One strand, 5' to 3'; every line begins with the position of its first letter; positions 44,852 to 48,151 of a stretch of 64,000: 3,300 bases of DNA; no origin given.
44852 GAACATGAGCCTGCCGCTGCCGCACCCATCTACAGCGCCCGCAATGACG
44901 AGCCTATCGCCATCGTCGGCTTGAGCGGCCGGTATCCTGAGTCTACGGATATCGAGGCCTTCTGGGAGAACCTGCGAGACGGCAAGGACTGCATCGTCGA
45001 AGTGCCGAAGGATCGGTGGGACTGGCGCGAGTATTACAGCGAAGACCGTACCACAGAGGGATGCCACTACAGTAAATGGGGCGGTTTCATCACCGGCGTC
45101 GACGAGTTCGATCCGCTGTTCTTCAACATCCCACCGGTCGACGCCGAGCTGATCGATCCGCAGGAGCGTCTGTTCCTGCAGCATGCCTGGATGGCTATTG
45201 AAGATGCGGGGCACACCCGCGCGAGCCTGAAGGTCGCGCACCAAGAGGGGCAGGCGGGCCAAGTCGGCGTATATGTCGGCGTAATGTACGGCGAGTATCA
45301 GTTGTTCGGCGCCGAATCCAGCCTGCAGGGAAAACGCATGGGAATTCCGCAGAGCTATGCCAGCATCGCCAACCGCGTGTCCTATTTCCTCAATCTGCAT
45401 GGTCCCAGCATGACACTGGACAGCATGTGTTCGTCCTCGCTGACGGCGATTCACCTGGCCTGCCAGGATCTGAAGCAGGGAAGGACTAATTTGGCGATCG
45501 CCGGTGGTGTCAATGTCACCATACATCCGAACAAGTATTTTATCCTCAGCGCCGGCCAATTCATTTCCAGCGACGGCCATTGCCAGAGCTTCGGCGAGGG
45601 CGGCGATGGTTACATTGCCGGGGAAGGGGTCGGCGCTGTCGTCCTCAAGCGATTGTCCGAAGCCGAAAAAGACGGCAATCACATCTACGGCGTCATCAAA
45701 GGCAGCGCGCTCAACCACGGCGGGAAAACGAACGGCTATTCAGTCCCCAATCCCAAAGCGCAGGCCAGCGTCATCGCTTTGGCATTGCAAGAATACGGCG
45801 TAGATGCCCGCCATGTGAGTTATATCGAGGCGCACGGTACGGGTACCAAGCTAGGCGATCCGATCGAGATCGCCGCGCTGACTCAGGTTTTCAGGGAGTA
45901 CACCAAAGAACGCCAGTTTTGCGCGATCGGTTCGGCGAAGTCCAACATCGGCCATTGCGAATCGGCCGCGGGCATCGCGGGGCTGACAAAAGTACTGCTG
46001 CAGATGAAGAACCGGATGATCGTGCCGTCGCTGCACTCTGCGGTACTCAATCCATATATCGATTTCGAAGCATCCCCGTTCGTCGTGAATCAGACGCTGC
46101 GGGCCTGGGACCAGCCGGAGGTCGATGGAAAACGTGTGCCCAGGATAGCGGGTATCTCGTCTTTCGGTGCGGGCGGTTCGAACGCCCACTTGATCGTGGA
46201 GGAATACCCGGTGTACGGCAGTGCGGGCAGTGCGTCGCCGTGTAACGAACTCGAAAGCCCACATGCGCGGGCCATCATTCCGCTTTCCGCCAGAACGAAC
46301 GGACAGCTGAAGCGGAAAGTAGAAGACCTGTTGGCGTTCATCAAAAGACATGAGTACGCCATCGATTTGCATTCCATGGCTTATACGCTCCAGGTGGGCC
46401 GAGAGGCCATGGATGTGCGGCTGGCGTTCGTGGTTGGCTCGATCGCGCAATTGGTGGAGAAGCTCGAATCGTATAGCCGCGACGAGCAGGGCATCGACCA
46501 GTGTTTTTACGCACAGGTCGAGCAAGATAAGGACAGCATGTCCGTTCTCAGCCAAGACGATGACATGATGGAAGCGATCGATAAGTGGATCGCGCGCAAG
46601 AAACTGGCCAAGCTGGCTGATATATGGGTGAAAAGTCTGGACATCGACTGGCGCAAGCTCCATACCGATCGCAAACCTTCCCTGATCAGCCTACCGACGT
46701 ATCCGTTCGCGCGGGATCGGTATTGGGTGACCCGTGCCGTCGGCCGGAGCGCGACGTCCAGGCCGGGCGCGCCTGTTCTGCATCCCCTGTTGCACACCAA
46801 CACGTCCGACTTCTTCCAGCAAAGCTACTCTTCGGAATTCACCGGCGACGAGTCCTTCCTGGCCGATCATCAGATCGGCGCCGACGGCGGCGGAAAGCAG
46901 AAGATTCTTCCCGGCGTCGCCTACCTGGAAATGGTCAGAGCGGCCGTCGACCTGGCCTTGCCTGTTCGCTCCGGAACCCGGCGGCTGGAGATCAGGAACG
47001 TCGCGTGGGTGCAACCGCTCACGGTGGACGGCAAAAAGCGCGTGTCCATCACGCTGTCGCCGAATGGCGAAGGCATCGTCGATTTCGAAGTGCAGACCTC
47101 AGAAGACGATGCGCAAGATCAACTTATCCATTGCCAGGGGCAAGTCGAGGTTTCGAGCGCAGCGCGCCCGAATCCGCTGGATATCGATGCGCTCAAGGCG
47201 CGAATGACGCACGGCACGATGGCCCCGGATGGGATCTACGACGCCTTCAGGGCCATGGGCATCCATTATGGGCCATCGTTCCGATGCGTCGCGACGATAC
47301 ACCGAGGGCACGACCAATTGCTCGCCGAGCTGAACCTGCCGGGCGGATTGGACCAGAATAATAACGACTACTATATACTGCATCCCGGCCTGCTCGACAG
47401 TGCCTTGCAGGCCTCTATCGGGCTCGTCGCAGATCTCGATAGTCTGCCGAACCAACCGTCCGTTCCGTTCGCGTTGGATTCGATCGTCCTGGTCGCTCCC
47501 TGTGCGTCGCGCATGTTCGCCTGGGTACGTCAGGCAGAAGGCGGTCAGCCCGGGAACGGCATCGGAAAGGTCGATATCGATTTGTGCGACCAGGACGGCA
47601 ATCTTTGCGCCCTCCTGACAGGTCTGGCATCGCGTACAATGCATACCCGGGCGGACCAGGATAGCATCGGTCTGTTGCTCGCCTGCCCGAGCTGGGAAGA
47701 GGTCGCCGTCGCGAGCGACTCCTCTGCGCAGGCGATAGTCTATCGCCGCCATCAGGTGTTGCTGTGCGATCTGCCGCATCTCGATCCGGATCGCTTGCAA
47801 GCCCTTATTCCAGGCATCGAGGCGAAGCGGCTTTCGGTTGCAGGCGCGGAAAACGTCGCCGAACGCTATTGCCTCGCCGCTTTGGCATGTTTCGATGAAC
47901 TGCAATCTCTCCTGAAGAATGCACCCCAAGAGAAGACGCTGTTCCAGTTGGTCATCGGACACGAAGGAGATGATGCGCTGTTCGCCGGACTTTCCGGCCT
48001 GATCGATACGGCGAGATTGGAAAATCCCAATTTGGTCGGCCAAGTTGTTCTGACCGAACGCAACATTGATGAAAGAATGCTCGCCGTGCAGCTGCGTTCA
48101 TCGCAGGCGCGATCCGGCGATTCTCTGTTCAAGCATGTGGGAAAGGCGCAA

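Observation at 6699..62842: Orphan ~56-kb trans-AT PKS cluster: 10 KS modules, pure polyketide, three beta-branches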

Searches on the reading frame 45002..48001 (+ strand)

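Call 6: search_protein_families(library=pfam, proteins=[window:45002-48001:+], max_evalue=0.00001)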
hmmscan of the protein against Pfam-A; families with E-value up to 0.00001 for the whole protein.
window:45002-48001:+ (1000 aa): 7 families
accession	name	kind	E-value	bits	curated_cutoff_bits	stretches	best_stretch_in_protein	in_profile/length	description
PF00109.32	ketoacyl-synt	-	4.6e-70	236.5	20.8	1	1-221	36-252/252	Beta-ketoacyl synthase, N-terminal domain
PF02801.28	Ketoacyl-synt_C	-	2.2e-43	147.5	20.8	1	229-345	1-117/119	Beta-ketoacyl synthase, C-terminal domain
PF14765.12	PS-DH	-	1.1e-25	90.5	23.7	1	733-886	11-165/166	Polyketide synthase dehydratase N-terminal domain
PF21089.3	PKS_DH_N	-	8.6e-22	77.5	27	1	594-698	1-101/103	Polyketide synthase dehydratase domain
PF22336.2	RhiE-like_linker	-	1.1e-19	70.6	27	1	428-492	2-64/67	RhiE-like, KS-MAT linker domain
PF22621.2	CurL-like_PKS_C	-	1.7e-14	54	27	1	425-488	2-64/64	CurL-like, PKS C-terminal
PF16197.11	KAsynt_C_assoc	-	1e-09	39.2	33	1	350-472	2-106/111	Ketoacyl-synthetase C-terminal extension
